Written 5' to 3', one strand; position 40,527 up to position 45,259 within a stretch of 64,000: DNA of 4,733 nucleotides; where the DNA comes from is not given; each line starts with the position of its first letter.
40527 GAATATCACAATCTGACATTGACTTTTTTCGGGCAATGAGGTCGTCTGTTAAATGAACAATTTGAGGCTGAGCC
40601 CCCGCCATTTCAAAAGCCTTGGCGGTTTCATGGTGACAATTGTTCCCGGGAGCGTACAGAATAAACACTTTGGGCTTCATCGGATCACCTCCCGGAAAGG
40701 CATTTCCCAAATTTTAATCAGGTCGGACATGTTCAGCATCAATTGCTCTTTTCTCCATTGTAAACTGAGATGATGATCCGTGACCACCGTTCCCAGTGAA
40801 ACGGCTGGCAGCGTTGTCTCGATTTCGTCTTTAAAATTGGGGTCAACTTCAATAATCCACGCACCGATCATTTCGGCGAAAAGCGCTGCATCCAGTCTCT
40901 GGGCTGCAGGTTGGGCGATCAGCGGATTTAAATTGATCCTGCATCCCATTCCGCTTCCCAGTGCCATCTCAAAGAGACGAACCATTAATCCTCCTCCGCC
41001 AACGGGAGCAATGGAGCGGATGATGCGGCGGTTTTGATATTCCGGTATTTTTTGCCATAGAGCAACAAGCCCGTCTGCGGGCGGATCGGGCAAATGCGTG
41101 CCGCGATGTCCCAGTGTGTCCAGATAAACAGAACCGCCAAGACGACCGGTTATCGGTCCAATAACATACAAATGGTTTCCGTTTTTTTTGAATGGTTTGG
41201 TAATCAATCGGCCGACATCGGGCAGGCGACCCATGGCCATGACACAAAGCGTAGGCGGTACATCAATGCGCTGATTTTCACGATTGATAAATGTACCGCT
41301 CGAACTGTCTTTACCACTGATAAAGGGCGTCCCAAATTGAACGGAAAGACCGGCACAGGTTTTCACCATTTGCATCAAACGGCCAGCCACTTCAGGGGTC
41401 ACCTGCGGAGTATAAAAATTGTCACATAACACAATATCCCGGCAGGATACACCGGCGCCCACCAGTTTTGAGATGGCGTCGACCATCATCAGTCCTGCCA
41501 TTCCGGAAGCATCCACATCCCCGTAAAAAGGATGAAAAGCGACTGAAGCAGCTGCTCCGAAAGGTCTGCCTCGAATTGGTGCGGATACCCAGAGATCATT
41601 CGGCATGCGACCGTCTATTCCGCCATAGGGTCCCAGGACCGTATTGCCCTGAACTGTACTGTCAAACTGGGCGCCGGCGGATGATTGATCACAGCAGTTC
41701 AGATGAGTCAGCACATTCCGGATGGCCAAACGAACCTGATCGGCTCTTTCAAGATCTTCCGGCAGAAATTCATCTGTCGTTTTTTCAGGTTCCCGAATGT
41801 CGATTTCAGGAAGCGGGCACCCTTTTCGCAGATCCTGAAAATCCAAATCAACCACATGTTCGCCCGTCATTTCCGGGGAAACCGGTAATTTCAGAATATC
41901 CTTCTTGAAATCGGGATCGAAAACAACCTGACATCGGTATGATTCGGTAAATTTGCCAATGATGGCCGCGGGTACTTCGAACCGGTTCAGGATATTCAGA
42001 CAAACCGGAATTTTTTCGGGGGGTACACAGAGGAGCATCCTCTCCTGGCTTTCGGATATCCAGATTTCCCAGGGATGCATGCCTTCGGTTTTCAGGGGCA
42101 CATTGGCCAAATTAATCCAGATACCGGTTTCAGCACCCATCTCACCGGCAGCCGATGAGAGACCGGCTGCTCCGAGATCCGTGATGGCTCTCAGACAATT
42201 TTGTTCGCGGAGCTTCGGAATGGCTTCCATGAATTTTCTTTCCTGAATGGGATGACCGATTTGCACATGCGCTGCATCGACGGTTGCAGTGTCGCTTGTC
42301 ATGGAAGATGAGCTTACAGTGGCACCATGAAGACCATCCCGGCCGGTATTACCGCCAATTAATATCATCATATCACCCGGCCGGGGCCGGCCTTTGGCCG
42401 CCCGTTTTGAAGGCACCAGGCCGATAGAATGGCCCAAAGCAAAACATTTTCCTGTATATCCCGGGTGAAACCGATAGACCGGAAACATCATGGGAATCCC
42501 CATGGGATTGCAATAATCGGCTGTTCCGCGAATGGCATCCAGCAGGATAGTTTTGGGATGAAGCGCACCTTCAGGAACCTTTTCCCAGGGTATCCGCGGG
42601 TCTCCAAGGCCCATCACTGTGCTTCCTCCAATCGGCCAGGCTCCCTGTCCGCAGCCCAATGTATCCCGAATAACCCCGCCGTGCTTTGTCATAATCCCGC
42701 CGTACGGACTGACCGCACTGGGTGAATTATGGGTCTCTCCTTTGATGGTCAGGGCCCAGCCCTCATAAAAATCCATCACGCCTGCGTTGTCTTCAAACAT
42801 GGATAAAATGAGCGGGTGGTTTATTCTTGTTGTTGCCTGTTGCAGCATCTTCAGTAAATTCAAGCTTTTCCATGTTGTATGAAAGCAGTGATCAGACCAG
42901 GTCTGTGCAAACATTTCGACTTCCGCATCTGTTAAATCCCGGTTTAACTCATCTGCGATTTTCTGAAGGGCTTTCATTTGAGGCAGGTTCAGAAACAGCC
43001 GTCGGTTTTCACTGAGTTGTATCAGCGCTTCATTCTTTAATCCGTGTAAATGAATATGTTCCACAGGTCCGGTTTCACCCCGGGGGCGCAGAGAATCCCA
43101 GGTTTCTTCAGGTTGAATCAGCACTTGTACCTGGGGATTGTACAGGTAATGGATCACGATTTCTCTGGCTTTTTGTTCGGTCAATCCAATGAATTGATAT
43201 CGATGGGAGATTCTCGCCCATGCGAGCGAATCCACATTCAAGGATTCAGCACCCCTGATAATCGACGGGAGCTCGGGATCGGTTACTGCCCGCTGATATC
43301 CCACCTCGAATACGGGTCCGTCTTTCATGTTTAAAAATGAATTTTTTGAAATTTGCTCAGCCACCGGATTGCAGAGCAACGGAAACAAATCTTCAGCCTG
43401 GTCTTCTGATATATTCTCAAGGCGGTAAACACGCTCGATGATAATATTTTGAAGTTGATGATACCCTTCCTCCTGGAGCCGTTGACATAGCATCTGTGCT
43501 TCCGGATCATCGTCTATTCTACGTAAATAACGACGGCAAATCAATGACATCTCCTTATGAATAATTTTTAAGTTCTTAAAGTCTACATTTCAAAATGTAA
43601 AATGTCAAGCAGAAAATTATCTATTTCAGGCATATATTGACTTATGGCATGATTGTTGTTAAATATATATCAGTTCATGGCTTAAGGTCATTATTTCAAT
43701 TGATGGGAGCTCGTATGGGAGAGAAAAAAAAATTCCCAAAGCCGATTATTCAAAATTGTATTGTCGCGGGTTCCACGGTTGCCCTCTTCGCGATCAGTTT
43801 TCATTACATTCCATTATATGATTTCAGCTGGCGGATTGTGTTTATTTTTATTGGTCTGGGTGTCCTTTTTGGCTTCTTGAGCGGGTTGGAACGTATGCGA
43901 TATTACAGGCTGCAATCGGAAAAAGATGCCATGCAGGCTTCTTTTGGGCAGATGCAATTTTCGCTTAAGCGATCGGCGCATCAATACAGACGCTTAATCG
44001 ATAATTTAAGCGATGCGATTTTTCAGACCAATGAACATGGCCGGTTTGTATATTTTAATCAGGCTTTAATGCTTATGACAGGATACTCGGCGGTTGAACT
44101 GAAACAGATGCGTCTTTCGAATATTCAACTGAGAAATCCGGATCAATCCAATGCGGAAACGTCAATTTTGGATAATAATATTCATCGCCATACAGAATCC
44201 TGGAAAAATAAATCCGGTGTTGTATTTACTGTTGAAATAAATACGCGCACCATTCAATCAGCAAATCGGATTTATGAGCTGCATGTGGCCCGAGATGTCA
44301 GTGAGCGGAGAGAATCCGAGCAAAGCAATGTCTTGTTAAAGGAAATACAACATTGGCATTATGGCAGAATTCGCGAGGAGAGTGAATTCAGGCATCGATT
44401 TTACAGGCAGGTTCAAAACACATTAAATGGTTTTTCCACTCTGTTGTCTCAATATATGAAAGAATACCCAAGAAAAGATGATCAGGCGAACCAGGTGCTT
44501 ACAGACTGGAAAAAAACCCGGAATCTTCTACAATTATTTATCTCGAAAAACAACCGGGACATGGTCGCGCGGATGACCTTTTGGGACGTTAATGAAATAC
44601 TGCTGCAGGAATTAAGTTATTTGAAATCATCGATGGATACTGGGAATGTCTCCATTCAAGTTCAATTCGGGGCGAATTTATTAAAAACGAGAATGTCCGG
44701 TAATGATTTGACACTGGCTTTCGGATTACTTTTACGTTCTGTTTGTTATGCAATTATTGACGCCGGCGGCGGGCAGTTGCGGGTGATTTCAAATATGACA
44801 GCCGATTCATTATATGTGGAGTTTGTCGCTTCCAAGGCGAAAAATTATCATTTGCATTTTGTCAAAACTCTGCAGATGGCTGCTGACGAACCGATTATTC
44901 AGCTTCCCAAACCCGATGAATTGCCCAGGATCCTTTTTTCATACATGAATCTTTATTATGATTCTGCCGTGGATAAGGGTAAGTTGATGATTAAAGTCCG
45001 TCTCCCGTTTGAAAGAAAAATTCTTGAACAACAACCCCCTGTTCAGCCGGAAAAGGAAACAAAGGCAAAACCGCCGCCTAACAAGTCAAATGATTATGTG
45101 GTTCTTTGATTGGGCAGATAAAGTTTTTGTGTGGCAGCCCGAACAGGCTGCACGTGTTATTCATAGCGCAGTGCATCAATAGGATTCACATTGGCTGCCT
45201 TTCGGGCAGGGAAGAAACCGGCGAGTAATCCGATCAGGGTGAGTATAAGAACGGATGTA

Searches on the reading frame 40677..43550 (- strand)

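Call 25: search_protein_families(library=pfam, proteins=[window:40677-43550:-], max_evalue=0.0001)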
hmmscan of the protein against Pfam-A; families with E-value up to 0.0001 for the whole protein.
window:40677-43550:- (957 aa): 3 families
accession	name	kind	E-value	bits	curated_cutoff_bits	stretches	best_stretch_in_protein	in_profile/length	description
PF02769.27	AIRS_C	-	2.1e-39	135.6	23.1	2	390-543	1-154/156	AIR synthase related protein, C-terminal domain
PF18072.6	FGAR-AT_linker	-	1.1e-12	48.6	26.6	1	178-224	3-49/50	Formylglycinamide ribonucleotide amidotransferase linker domain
PF00586.29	AIRS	-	2.3e-08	34.9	24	1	254-355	2-90/112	AIR synthase related protein, N-terminal domain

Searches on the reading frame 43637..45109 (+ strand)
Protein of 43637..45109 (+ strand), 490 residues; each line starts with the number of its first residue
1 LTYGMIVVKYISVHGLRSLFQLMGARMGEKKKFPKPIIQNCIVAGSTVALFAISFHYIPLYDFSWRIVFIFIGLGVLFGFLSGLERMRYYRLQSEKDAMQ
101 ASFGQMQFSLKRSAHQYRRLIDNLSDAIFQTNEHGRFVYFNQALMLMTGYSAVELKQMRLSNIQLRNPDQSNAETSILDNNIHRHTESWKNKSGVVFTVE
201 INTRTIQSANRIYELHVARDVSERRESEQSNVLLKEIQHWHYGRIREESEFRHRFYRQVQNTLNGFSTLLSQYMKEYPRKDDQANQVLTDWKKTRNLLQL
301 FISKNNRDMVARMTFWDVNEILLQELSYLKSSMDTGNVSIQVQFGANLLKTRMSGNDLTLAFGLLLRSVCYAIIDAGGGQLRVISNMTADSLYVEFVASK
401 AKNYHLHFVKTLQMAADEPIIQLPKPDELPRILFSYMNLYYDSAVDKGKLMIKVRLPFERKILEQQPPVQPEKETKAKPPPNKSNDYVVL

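Call 10: search_protein_families(library=pfam, proteins=[window:43637-45109:+], max_evalue=0.001)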
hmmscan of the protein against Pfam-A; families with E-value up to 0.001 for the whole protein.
window:43637-45109:+ (490 aa): 3 families
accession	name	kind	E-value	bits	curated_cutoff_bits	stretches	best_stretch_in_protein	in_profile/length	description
PF13426.13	PAS_9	-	5.2e-10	40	27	1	125-223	1-103/103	PAS domain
PF00989.32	PAS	-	5.9e-09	36.4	22.6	1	116-221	2-113/113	PAS fold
PF13188.13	PAS_8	-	6.7e-07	29.4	21.8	1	116-160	2-46/65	PAS domain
